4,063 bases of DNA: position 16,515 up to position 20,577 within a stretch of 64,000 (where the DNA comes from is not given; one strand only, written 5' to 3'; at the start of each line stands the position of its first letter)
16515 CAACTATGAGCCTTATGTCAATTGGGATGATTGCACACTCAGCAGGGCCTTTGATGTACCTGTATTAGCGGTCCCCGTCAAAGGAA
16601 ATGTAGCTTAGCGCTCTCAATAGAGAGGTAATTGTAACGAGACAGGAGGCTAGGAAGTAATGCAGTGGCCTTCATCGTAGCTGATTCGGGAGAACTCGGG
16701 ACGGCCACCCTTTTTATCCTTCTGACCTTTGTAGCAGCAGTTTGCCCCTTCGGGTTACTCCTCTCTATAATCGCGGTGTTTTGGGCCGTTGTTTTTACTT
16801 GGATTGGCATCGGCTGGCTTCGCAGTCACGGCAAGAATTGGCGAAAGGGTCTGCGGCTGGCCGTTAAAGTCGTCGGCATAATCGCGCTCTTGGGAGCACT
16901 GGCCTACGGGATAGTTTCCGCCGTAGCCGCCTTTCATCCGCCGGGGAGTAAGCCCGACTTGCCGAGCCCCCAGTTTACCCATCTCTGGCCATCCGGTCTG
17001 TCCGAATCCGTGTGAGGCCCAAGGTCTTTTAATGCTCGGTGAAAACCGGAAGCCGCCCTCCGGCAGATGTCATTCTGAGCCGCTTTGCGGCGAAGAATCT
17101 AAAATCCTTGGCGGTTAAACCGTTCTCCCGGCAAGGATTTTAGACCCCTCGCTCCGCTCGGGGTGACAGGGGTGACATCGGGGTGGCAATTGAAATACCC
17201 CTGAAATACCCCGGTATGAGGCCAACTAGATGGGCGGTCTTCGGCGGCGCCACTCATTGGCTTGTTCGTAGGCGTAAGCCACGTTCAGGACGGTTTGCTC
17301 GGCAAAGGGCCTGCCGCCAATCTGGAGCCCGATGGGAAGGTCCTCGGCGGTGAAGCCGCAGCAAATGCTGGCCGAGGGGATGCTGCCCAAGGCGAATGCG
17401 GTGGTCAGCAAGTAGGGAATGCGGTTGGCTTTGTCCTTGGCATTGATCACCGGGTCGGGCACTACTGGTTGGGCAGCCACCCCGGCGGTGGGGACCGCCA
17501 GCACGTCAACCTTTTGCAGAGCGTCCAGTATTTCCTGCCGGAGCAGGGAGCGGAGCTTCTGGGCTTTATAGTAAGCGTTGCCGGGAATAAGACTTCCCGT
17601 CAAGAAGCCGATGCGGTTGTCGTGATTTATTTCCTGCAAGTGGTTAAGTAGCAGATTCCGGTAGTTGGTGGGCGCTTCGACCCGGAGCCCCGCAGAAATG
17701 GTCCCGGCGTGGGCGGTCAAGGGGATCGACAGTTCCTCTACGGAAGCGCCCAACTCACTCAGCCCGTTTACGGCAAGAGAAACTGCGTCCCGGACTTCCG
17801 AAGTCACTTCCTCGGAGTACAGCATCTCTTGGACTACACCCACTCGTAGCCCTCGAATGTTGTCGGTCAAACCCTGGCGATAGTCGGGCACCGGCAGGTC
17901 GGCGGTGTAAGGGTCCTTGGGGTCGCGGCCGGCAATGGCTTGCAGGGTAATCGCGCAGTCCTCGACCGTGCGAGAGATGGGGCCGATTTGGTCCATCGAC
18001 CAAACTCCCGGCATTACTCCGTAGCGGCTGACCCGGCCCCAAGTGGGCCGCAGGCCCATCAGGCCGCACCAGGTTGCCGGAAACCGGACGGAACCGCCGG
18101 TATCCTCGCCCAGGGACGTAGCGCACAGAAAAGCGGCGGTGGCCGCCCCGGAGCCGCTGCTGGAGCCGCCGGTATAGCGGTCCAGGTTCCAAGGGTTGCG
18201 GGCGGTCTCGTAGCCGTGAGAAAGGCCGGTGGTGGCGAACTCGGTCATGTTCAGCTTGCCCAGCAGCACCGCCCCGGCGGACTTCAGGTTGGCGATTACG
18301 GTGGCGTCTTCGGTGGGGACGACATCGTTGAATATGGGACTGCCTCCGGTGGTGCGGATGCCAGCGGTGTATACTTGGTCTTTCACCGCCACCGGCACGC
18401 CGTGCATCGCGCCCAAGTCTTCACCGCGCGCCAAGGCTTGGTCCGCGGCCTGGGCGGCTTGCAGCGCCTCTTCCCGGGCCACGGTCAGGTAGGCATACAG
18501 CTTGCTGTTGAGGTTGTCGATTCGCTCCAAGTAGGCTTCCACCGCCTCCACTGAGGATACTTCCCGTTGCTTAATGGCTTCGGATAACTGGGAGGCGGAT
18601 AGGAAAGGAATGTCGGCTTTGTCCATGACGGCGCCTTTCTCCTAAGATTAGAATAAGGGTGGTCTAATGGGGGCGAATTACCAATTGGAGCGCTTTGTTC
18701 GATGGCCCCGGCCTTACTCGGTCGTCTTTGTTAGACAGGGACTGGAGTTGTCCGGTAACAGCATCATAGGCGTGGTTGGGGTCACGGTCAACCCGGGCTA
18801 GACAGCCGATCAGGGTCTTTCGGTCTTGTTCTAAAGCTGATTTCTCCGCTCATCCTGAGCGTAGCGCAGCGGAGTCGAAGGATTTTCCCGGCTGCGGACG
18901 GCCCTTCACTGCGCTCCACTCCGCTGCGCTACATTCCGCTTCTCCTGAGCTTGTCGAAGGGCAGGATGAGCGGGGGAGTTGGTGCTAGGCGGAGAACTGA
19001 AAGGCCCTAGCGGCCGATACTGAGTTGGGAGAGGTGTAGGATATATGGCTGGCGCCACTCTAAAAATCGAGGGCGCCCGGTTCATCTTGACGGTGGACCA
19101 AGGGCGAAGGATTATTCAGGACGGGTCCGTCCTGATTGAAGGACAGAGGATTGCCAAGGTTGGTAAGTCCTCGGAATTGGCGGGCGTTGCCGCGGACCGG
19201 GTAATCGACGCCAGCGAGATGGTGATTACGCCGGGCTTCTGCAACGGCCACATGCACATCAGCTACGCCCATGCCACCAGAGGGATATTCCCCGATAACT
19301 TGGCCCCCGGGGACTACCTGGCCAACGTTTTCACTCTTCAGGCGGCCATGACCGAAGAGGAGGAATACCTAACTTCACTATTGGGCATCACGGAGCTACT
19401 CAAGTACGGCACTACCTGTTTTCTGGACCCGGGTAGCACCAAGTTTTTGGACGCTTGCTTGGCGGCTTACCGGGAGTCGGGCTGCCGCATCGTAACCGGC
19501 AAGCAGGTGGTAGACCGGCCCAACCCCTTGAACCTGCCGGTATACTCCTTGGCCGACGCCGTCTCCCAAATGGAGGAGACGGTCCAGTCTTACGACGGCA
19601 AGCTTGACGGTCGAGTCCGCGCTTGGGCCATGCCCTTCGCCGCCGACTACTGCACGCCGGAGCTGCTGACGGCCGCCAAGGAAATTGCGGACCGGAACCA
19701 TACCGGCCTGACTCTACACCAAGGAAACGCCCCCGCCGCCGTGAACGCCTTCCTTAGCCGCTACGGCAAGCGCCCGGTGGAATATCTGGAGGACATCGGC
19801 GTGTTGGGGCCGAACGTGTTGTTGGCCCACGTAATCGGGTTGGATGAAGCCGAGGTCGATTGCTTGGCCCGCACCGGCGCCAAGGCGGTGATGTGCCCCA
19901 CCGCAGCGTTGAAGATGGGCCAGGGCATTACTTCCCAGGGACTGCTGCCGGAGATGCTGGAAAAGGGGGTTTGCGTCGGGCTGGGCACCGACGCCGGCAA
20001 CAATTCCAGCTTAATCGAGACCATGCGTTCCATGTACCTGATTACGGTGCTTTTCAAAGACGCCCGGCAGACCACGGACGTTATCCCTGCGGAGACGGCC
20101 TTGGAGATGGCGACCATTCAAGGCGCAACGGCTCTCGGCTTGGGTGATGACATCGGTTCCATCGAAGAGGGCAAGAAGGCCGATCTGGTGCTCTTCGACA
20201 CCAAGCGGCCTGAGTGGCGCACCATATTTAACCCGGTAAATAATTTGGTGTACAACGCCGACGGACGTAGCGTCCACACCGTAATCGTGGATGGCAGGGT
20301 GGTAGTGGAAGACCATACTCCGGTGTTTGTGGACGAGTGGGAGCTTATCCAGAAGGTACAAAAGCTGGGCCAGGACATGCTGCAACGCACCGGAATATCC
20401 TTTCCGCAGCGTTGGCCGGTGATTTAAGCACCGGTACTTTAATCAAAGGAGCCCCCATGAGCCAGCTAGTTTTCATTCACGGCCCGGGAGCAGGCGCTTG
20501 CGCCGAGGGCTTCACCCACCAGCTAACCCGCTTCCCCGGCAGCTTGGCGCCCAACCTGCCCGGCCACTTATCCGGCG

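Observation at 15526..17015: AT-rich islet encoding a nuclease-like / cold-shock-domain fusion protein with its own canonical terminator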

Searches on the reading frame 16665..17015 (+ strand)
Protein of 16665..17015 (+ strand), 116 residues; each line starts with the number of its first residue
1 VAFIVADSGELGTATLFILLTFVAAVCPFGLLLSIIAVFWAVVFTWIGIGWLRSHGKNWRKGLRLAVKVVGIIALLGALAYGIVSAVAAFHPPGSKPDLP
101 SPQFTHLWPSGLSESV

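Call 4: search_protein_families(library=pfam, proteins=[window:16665-17015:+], max_evalue=1)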
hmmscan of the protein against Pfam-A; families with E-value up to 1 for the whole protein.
window:16665-17015:+ (116 aa): 2 families
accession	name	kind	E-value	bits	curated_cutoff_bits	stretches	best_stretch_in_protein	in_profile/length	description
PF11992.13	TgpA_N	-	0.1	12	30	1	17-115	106-205/333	TgpA N-terminal domain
PF15061.11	DUF4538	-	0.25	11.5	27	1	61-84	2-25/57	Domain of unknown function (DUF4538)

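Call 5: search_protein_families(library=padloc, proteins=[window:16665-17015:+], max_evalue=1)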
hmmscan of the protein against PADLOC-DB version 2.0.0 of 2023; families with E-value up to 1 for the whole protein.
window:16665-17015:+ (116 aa): 0 families

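Call 6: search_protein_families(library=ncbifam, proteins=[window:16665-17015:+], max_evalue=1)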
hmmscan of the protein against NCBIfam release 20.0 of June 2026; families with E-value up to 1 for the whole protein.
window:16665-17015:+ (116 aa): 1 family
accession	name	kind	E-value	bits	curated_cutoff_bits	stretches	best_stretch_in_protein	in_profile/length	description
NF006215.0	PRK08343.1-1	equivalog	0.93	8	666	0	14-45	401-431/522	preprotein translocase subunit SecD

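Call 10: search_protein_families(library=phrogs, proteins=[window:16665-17015:+], max_evalue=1)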
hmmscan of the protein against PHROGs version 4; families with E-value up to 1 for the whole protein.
window:16665-17015:+ (116 aa): 1 family
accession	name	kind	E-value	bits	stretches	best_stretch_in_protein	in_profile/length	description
phrog_1356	-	lysis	0.076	14.2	1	58-101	52-94/135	holin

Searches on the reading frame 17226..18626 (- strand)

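Call 17: search_protein_families(library=pfam, proteins=[window:17226-18626:-], max_evalue=0.001)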
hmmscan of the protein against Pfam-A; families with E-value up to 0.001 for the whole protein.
window:17226-18626:- (466 aa): 1 family
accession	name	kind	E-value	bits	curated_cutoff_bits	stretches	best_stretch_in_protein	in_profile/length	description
PF01425.27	Amidase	-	2.9e-109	366.5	27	1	27-447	1-445/445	Amidase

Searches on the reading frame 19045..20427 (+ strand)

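Call 17: search_protein_families(library=pfam, proteins=[window:19045-20427:+], max_evalue=0.001)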
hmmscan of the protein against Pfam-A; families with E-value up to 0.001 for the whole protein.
window:19045-20427:+ (460 aa): 2 families
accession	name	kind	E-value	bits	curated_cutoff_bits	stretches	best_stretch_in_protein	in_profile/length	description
PF01979.26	Amidohydro_1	-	2.1e-56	192.1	25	1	60-420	1-345/345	Amidohydrolase family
PF07969.17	Amidohydro_3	-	5.6e-21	76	29.7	1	102-421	151-472/472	Amidohydrolase family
